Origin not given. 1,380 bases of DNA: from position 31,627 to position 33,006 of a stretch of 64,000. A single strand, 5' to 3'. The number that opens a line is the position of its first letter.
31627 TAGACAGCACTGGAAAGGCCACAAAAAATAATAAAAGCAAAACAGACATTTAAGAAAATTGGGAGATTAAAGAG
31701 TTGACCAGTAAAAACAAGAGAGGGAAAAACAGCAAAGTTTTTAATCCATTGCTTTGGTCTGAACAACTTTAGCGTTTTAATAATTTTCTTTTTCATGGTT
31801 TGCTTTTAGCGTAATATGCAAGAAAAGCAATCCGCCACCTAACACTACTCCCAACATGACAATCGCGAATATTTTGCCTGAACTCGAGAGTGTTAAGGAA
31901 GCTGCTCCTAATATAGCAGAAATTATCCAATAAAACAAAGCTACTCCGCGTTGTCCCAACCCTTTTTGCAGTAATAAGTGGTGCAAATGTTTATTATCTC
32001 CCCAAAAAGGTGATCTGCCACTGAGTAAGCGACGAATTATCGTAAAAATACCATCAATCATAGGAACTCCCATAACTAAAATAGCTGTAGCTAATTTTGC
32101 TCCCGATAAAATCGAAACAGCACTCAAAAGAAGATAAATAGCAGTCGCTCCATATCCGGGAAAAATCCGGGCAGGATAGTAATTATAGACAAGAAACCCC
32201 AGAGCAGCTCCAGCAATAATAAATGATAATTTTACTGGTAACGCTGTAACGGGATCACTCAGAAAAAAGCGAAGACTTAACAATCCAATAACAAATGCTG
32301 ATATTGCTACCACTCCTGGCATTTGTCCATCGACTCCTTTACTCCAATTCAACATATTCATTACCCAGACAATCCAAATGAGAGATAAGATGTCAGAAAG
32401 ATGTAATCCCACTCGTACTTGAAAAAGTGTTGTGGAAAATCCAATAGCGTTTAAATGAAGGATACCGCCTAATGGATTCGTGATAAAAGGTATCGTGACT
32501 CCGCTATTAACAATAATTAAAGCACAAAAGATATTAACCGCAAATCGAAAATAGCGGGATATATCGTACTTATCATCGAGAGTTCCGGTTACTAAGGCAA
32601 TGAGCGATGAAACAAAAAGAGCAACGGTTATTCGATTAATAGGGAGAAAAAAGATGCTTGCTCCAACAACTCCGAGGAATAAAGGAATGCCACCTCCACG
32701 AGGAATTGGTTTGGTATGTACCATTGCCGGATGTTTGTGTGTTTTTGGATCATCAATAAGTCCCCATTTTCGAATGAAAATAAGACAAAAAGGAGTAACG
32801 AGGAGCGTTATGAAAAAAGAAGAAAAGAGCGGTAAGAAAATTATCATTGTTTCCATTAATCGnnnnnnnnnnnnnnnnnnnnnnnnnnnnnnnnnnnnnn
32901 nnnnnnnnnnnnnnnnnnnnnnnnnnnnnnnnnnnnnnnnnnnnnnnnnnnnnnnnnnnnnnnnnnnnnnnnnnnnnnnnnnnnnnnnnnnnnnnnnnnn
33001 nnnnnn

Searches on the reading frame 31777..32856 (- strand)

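Call 29: search_protein_families(library=pfam, proteins=[window:31777-32856:-], max_evalue=0.001)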
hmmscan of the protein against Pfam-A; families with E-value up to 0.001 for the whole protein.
window:31777-32856:- (359 aa): 1 family
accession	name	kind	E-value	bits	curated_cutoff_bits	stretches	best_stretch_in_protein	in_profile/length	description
PF00953.26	Glycos_transf_4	-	1.5e-21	77.5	27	1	79-250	3-158/160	Glycosyl transferase family 4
